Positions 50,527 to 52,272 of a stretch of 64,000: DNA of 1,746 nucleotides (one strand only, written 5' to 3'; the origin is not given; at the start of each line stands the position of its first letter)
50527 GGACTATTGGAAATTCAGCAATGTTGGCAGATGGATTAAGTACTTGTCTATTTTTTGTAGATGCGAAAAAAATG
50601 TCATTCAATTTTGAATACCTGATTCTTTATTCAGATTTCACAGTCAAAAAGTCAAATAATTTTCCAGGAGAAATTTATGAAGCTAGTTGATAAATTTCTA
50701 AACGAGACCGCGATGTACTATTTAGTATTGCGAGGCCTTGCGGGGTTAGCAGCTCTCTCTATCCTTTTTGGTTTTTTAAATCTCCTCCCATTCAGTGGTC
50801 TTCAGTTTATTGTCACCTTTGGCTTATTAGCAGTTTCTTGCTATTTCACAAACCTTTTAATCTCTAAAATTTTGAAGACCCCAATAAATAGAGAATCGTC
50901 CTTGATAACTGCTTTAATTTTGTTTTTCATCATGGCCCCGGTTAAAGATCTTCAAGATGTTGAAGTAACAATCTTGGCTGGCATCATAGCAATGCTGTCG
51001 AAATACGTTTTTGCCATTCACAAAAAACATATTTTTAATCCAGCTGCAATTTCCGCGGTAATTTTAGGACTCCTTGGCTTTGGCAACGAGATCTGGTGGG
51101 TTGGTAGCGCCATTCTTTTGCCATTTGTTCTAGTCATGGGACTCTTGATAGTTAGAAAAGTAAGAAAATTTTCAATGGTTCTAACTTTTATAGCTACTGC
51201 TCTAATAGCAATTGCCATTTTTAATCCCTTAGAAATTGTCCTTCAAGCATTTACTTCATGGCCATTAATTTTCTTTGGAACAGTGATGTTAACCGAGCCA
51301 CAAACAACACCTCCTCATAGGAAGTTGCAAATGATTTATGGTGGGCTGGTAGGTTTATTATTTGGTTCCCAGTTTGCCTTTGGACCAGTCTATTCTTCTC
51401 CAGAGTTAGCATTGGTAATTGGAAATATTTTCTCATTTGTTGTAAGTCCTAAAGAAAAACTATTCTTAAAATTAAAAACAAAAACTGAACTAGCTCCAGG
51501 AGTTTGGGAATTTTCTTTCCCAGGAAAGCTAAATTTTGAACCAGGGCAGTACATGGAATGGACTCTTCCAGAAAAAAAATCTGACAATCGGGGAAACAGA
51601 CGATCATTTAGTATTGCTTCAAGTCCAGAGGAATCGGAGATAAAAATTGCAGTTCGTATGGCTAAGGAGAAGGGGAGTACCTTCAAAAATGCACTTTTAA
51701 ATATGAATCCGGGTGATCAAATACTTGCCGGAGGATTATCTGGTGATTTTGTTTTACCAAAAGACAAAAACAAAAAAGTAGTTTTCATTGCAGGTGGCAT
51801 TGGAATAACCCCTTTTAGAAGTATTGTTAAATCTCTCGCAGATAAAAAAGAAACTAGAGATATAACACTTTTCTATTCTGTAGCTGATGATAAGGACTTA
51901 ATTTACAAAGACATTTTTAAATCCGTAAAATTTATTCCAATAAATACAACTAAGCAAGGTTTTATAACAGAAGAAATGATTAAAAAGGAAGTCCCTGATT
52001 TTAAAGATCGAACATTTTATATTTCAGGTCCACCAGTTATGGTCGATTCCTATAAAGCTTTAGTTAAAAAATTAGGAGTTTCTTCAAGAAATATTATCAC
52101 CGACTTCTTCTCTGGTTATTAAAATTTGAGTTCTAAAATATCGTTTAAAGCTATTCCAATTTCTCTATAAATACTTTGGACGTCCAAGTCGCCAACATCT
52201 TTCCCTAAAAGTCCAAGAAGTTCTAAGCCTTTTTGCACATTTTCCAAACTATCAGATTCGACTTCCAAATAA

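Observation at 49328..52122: Putative flavin-based extracytoplasmic electron-transfer module: FMN_bind lipoprotein + ApbE flavin transferase + RnfD/NqrB-like domain fused to an FNR-type NAD(P)H reductase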

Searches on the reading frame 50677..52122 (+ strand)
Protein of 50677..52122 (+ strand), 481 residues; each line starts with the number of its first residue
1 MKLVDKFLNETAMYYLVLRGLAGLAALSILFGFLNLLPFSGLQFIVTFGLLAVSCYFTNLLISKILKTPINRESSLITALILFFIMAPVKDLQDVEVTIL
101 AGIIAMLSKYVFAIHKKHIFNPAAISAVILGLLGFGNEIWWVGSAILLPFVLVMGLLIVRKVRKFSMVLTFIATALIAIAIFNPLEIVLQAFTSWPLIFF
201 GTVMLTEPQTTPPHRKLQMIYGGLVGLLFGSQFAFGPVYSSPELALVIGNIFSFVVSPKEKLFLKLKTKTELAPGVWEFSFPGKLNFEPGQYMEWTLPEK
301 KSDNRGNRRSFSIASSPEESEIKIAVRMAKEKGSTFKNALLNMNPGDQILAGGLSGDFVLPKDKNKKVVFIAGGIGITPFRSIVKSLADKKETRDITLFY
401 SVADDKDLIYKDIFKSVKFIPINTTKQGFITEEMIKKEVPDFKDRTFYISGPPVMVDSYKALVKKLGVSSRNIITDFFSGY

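Call 3: search_protein_families(library=pfam, proteins=[window:50677-52122:+], max_evalue=0.01)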
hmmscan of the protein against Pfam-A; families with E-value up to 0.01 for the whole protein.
window:50677-52122:+ (481 aa): 3 families
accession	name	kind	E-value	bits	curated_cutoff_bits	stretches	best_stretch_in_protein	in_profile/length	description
PF00175.26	NAD_binding_1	-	1e-11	45.9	22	1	370-459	1-107/109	Oxidoreductase NAD-binding domain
PF03116.20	NQR2_RnfD_RnfE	-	3.4e-10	40.2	27.7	2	142-253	170-283/296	NQR2, RnfD, RnfE family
PF08030.17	NAD_binding_6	-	8.1e-05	23.2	22.2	1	367-408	3-49/156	Ferric reductase NAD binding domain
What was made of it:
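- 50677..51444 (+): RnfD/NqrB-fold polytopic membrane domain of the fusion (residues 1-256, about 10 helices), with no covalent flavinylation site. PF03116 at 40.2 bits (call 3).
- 51445..52122 (+): Cytoplasmic NqrF/FNR-type FAD- and NAD(P)H-binding domain (residues 257-481). It contains RRSFS (51598-51612), GGIGITP (51793-51813) and a C-terminal aromatic residue. It has no 2Fe-2S domain. PF00175 at 45.9 bits (call 3).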

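Call 4: search_protein_families(library=ncbifam, proteins=[window:50677-52122:+], max_evalue=0.01)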
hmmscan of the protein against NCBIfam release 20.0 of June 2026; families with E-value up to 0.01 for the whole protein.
window:50677-52122:+ (481 aa): 27 families (the best 25 are shown)
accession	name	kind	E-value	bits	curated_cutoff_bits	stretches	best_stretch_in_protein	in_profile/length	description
NF009805.0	PRK13289.1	equivalog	2.2e-24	86.1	432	2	286-404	184-300/399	NO-inducible flavohemoprotein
NF040810.1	BenC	equivalog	8.4e-24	84.3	430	1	284-478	131-330/333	benzoate 1,2-dioxygenase electron transfer component BenC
NF007964.0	PRK10684.1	equivalog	1.1e-20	73.9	383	1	274-478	22-237/333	NADH oxidoreductase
TIGR01941.1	nqrF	equivalog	4.2e-19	68.8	295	1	305-479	203-404/405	NADH:ubiquinone reductase (Na(+)-transporting) subunit F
NF045803.1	MethMoxFADbindMmoC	equivalog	5.1e-19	68.2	500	1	284-476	137-338/343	aromatic/alkene monooxygenase hydroxylase FAD-binding subunit MmoC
TIGR02160.1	PA_CoA_Oxy5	hypoth_equivalog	1.4e-16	60.2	420.8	1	284-418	30-162/352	1,2-phenylacetyl-CoA epoxidase subunit PaaE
NF005963.0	PRK08051.1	equivalog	7.2e-16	58.2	230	1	284-478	28-230/233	NAD(P)H-flavin reductase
NF058606.1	GlBtMonoRdsGbcB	equivalog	1.4e-15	57.1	500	1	286-469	42-238/362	glycine betaine monooxygenase reductase subunit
NF008822.0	PRK11872.1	equivalog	9.8e-15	54.4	402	1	284-476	134-333/341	anthranilate 1,2-dioxygenase electron transfer component AntC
NF000796.0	PRK00054.1-1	equivalog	4.3e-12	45.8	224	1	264-465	6-191/254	dihydroorotate dehydrogenase electron transfer subunit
NF006220.0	PRK08345.1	subfamily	1e-11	44.6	395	1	284-412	40-161/294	cytochrome-c3 hydrogenase subunit gamma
NF052252.1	flav_redu_LuxG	exception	6.8e-11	41.8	340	1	285-479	26-230/232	flavin mononucleotide reductase LuxG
TIGR02911.1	sulfite_red_B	equivalog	9e-11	41.4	288.6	1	277-474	21-220/261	anaerobic sulfite reductase subunit AsrB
NF000798.0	PRK00054.1-3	equivalog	6.3e-09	35.8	219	1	265-458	9-189/244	dihydroorotate dehydrogenase electron transfer subunit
NF040830.1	sulfhyd_ShyC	equivalog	7.6e-09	35.1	600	1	304-413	49-156/288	NAD(P)-dependent hydrogenase/sulfhydrogenase 2 subunit gamma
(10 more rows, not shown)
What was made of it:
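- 51445..52122 (+): NCBIfam partial matches include nqrF and BenC (call 4).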

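Call 6: find_homologous_proteins(query=window:50677-52119:+)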
Query window:50677-52119:+ (481 aa): 5835 proteins with E <= 0.001 among 8000 candidates; the best 120 are listed.
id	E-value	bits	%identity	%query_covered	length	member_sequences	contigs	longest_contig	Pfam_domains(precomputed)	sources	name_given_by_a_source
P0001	0.0e+0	1048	100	100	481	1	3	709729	PF00175.27,PF03116.21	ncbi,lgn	-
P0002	4.2e-230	782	71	100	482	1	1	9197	PF00175.27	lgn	-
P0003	2.2e-224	763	69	100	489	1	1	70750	PF00175.27,PF03116.21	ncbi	-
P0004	6.9e-212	722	69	98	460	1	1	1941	PF00175.27,PF03116.21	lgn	-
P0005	1.8e-211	721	69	100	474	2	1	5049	PF00175.27,PF03116.21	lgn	-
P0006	1.8e-208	711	67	97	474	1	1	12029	PF00175.27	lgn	-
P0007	5.5e-193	660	64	100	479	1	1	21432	PF03116.21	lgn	-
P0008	5.5e-170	584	56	100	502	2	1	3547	PF00175.27,PF03116.21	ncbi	-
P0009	6.0e-169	581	56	100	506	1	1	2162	PF00175.27,PF03116.21,PF08030.18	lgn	-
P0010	8.3e-165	567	54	100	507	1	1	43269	PF00175.27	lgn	-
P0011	9.8e-165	567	54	99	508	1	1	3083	PF00175.27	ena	-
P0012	3.7e-164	565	54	100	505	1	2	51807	PF00175.27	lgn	-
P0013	5.1e-164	564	52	100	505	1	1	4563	PF00175.27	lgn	-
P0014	5.1e-164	564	54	100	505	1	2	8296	PF00175.27,PF03116.21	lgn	-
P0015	8.7e-164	564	54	100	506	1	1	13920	PF00175.27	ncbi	-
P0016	1.6e-163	563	54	100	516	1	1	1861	PF00175.27,PF03116.21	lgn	-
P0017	4.0e-163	561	53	100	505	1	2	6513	PF00175.27,PF03116.21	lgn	-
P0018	1.0e-162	560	53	100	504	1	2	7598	PF00175.27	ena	-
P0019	3.7e-162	558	53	100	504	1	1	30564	PF00175.27,PF03116.21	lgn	-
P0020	5.4e-162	558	54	100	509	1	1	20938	PF00175.27,PF03116.21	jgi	jgi:glycine betaine catabolism B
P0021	6.7e-162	557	52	99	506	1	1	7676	PF00175.27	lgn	-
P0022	8.0e-162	557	55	98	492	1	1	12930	PF00175.27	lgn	-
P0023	1.3e-161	556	52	100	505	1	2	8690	PF00175.27,PF03116.21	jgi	jgi:glycine betaine catabolism B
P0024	1.8e-161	556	53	100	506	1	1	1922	PF00175.27,PF03116.21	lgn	-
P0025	4.6e-161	555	54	99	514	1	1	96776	PF00175.27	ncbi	-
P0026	1.0e-160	553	51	99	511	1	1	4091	PF00175.27,PF03116.21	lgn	-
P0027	1.1e-160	553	52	100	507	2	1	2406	PF00175.27,PF03116.21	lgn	-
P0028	5.0e-160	551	53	99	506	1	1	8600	PF00175.27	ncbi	-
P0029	5.3e-160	551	53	100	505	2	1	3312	PF00175.27,PF03116.21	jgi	jgi:ferredoxin-NADP reductase/Na+-translocating ferredoxin:NAD+ oxidoreductase RnfD subunit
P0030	1.2e-159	550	53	99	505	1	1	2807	PF00175.27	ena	-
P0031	2.1e-159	549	52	100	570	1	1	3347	PF00175.27,PF03116.21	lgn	-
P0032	2.4e-159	549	53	99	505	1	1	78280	PF00175.27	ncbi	-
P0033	2.9e-159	549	52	99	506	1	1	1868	PF00175.27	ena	-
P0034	5.9e-159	548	52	100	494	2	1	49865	PF00175.27,PF03116.21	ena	-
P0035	6.5e-159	548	52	99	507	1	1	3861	PF00175.27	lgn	-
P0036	6.7e-159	547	52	100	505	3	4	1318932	PF00175.27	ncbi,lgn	-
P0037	8.7e-159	547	52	100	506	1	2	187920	PF00175.27,PF03116.21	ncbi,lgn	-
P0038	1.4e-158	546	52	100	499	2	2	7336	PF00175.27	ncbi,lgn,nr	ncbi:oxidoreductase [Candidatus Daviesbacteria bacterium]|nr:oxidoreductase [Candidatus Daviesbacter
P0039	2.5e-158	546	52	98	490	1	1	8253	PF00175.27,PF03116.21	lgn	-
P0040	2.7e-158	545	53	98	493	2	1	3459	PF00175.27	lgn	-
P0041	3.7e-158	545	52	100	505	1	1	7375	PF00175.27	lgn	-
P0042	4.8e-158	545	52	100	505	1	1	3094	PF00175.27,PF03116.21,PF08030.18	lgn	-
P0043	6.1e-158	544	53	100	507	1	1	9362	PF00175.27,PF03116.21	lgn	-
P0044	1.4e-157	543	53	100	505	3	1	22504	PF00175.27,PF03116.21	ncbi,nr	ncbi:MAG: RnfABCDGE type electron transport complex subunit D [Candidatus Levybacteria bacterium]|nr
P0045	4.1e-157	542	53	100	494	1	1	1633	PF00175.27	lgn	-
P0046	4.8e-157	541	54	100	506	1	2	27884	PF00175.27,PF03116.21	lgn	-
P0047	1.1e-156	540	52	100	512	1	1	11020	PF00175.27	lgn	-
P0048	1.1e-156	540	52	100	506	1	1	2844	PF00175.27,PF03116.21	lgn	-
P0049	1.5e-156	540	52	100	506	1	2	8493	PF00175.27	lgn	-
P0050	1.7e-156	540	51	99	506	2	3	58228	PF00175.27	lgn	-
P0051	2.7e-156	539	53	100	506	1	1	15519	PF00175.27,PF03116.21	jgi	jgi:ferredoxin-NADP reductase/Na+-translocating ferredoxin:NAD+ oxidoreductase RnfD subunit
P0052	3.2e-156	539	51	99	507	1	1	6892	PF00175.27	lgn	-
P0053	3.4e-156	539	53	100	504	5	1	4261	PF00175.27,PF03116.21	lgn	-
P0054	6.1e-156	538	54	98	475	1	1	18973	PF00175.27,PF00970.31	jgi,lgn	-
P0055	1.7e-155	536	51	99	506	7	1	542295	PF00175.27,PF03116.21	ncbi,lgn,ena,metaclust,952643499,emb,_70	metaclust:\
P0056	2.2e-155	536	53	100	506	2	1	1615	PF00175.27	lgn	-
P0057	2.4e-155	536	53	100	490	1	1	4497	PF00175.27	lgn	-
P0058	7.6e-155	534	53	98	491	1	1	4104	PF00175.27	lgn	-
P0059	8.7e-155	534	50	100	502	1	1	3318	PF00175.27,PF03116.21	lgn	-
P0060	8.8e-155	534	52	100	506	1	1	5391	PF00175.27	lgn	-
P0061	1.1e-154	534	51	100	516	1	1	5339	PF00175.27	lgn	-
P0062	1.5e-154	533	51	99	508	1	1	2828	PF00175.27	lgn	-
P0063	1.5e-154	533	53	99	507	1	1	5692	PF00175.27,PF03116.21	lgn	-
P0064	1.8e-154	533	51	100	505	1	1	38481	PF00175.27,PF03116.21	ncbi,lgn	-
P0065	2.4e-154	532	50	99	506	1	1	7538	PF00175.27,PF03116.21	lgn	-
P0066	2.6e-154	532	51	100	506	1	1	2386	PF00175.27,PF03116.21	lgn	-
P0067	3.1e-154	532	50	100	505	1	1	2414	PF00175.27,PF03116.21,PF08030.18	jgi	jgi:ferredoxin-NADP reductase/Na+-transporting NADH:ubiquinone oxidoreductase subunit NqrB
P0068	5.0e-154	531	51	100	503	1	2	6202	PF00175.27,PF03116.21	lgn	-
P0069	5.7e-154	531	52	100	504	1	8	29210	PF00175.27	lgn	-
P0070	6.7e-154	531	51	100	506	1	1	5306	PF00175.27,PF00970.31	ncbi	-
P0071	8.3e-154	531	51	100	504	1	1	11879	PF00175.27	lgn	-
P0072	8.6e-154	531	49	100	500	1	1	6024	PF00175.27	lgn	-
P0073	1.4e-153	530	50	99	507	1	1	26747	PF00175.27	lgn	-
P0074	2.3e-153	529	50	100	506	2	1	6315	PF00175.27,PF03116.21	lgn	-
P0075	3.0e-153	529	51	100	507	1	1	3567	PF00175.27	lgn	-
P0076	3.1e-153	529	51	100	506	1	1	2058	PF00175.27,PF03116.21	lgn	-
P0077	3.4e-153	529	51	99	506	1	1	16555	PF00175.27,PF03116.21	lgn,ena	-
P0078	4.0e-153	528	52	100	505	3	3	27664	PF00175.27,PF03116.21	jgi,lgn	-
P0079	6.3e-153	528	51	100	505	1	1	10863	PF00175.27,PF03116.21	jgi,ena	-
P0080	8.2e-153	527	53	100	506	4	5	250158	PF00175.27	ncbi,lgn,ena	-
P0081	8.2e-153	527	52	100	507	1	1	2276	PF00175.27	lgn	-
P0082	8.8e-153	527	51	100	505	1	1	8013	PF00175.27,PF03116.21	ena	-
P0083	1.2e-152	527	51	100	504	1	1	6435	PF00175.27,PF00970.31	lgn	-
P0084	1.4e-152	527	55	98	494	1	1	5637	PF00175.27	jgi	jgi:ferredoxin-NADP reductase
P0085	1.4e-152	527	53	100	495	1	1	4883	PF00175.27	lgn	-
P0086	2.0e-152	526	51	100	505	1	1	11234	PF00175.27,PF03116.21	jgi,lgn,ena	-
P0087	2.5e-152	526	51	99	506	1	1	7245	PF00175.27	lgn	-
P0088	4.0e-152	525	51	100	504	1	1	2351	PF00175.27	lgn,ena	-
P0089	6.1e-152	525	50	100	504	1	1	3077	PF00175.27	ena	-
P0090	6.5e-152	524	50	100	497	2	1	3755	PF00175.27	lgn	-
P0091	6.6e-152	524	52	100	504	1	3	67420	PF00175.27,PF00970.31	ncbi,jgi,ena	-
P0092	9.6e-152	524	50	99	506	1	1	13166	PF00175.27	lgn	-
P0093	1.0e-151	524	51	100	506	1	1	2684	PF00175.27,PF03116.21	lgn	-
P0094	1.4e-151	523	51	100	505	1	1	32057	PF00175.27,PF03116.21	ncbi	-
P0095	1.7e-151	523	52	100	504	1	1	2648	PF00175.27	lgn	-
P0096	2.0e-151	523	52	100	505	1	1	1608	PF00175.27,PF03116.21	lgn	-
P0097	2.1e-151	523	52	100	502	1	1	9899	PF00175.27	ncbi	-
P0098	2.2e-151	523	50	100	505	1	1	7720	PF00175.27,PF03116.21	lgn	-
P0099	2.3e-151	523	52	100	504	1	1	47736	PF00175.27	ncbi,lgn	ncbi:MAG: oxidoreductase [Patescibacteria group bacterium]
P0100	2.5e-151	523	52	98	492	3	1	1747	PF00175.27,PF03116.21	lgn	-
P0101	3.0e-151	522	52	100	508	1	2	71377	PF00175.27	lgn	-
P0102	3.2e-151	522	49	100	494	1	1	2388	PF00175.27,PF03116.21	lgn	-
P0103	3.5e-151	522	51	100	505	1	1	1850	PF00175.27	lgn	-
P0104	4.3e-151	522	50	100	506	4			PF00175.27,PF03116.21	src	-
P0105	4.7e-151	522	50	99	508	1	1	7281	PF00175.27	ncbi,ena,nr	ncbi:MAG TPA: oxidoreductase [Candidatus Levybacteria bacterium]|nr:oxidoreductase [Candidatus Levyb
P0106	4.8e-151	522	50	100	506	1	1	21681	PF00175.27,PF03116.21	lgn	-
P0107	5.0e-151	522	50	100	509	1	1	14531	PF00175.27,PF03116.21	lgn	-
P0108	5.6e-151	521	49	100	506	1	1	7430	PF00175.27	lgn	-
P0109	6.8e-151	521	50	100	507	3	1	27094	PF00175.27,PF03116.21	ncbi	-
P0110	7.3e-151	521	51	100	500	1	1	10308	PF00175.27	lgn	-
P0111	8.7e-151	521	50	99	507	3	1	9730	PF00175.27,PF03116.21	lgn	-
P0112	1.3e-150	520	50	100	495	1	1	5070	PF00175.27,PF03116.21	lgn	-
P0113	1.3e-150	520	52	98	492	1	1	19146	PF00175.27,PF03116.21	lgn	-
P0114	1.9e-150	520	52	100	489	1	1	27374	PF00175.27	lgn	-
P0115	2.2e-150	519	49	100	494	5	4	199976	PF00175.27,PF03116.21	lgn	-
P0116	3.1e-150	519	50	100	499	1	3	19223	PF00175.27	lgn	-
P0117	3.1e-150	519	50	100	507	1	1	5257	PF00175.27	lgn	-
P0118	4.5e-150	518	48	100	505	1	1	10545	PF00175.27,PF03116.21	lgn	-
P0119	4.6e-150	518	50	100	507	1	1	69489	PF00175.27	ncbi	-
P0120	5.1e-150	518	51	100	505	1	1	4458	PF00175.27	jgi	jgi:ferredoxin-NADP reductase/Na+-translocating ferredoxin:NAD+ oxidoreductase RnfD subunit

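Call 11: search_solved_structures(query=window:50677-52119:+, max_evalue=0.01, show_alignments=3)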
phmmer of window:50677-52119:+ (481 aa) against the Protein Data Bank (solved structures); distinct sequences matched with E-value up to 0.01: 82 (the best 60 are shown).
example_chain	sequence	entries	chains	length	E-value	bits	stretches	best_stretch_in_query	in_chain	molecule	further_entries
7qty_A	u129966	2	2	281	2.5e-12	49.4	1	308-480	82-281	Na(+)-translocating NADH-quinone reductase subunit F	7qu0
7qu3_A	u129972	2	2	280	3e-12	49.1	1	308-414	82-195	Na(+)-translocating NADH-quinone reductase subunit F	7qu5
5ogx_A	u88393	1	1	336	7e-12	47.9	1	284-477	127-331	Cytochrome P450 reductase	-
8qq5_A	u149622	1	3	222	1.7e-09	40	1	329-467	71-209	Oxidoreductase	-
8qq1_C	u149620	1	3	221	2.1e-09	39.7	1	329-466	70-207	Oxidoreductase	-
4u9u_A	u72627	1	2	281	2.7e-09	39.4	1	309-415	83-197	Na(+)-translocating NADH-quinone reductase subunit F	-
8ad4_A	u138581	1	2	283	2.7e-09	39.4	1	309-415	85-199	Na(+)-translocating NADH-quinone reductase subunit F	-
4uaj_A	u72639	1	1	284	2.8e-09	39.3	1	309-415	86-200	Na(+)-translocating NADH-quinone reductase subunit F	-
1tvc_A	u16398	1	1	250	2.8e-09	39.3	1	285-475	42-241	METHANE MONOOXYGENASE COMPONENT C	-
7xk3_F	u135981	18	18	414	3.7e-09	38.9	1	309-415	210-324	Na(+)-translocating NADH-quinone reductase subunit F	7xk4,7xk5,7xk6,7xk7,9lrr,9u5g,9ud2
2xnc_A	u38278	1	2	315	4.7e-09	38.6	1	263-424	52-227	FERREDOXIN--NADP REDUCTASE, LEAF ISOZYME, CHLOROPLASTIC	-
8a1t_F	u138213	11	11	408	8e-09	37.8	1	309-415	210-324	Na(+)-translocating NADH-quinone reductase subunit F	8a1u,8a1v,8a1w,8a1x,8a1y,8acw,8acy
8qt6_A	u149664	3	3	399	9.5e-09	37.6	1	329-467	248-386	FAD-binding FR-type domain-containing protein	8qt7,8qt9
8qq7_A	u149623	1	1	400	1.2e-08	37.2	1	329-466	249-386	FAD-binding FR-type domain-containing protein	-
8qta_A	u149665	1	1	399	1.3e-08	37.2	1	329-465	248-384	FAD-binding FR-type domain-containing protein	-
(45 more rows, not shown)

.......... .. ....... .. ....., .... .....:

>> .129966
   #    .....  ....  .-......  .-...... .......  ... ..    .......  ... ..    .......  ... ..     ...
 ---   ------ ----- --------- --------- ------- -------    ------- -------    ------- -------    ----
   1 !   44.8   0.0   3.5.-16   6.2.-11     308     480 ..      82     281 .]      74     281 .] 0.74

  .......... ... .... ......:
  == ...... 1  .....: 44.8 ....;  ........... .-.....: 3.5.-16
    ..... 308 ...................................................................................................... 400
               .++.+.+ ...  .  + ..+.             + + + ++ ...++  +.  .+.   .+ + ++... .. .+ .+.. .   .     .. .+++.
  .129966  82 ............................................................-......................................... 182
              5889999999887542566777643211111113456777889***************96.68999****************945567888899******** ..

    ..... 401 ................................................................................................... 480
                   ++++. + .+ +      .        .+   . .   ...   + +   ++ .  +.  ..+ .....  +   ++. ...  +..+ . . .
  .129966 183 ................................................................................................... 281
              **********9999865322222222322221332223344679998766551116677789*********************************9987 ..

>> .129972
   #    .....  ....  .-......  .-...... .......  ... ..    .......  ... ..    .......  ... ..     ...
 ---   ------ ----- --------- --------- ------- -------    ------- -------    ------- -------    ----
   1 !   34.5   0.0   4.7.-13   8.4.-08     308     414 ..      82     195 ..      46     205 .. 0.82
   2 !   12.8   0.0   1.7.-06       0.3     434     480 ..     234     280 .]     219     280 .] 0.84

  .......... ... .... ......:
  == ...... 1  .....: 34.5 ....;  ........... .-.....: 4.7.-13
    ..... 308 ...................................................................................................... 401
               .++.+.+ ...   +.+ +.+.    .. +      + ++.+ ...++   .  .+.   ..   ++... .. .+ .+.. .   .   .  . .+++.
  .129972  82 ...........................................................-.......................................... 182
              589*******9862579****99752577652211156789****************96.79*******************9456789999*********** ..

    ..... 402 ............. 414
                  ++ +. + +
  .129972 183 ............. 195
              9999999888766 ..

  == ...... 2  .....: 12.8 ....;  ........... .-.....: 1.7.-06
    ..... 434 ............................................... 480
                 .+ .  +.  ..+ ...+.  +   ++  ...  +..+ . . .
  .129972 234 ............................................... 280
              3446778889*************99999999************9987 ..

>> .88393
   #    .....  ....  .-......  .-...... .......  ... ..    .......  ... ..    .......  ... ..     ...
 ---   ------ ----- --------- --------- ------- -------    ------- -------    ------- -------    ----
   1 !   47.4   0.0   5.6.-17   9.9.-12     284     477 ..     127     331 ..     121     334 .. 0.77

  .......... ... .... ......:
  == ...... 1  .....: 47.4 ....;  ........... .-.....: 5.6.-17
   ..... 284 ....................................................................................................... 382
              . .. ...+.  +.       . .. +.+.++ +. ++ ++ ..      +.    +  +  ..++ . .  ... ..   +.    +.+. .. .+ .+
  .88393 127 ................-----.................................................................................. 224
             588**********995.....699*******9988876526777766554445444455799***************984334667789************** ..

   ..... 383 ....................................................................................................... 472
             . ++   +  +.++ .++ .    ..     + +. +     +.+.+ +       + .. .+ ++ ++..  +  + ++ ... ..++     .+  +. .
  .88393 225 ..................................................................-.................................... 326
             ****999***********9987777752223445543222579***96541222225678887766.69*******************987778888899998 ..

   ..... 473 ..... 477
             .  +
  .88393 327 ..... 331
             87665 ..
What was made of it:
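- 51445..52122 (+): The best PDB hits are NqrF FAD domains (call 11).
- Checked: The best PDB sequence hits for the C-terminal half are NqrF FAD domains, E=2.5e-12 (call 11).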

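Call 53: find_encoding_contigs(protein=P0115, flank=5000, max_places=1)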
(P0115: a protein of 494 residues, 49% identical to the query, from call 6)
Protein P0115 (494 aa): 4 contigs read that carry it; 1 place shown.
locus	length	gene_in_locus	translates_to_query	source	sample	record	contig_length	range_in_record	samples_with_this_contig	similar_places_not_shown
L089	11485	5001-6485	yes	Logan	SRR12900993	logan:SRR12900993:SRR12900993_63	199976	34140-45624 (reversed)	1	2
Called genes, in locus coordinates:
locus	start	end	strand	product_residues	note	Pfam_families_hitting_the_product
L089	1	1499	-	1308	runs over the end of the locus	-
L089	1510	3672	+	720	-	PF26449:DUF8128 (weak), PF01935:DUF87, PF10412:TrwB_AAD_bind, PF12696:TraG-D_C (weak)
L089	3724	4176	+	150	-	-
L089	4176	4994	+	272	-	PF02424:ApbE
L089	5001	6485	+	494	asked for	PF03116:NQR2_RnfD_RnfE (weak), PF00175:NAD_binding_1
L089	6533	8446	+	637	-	PF13620:CarboxypepD_reg (weak), PF13715:CarbopepD_reg_2 (faint), PF17802:SpaA (weak)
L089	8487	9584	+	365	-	PF01926:MMR_HSR1, PF02421:FeoB_N, PF06071:YchF-GTPase_C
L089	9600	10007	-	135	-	-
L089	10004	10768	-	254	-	PF00535:Glycos_transf_2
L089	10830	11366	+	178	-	PF01327:Pep_deformylase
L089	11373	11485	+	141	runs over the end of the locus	-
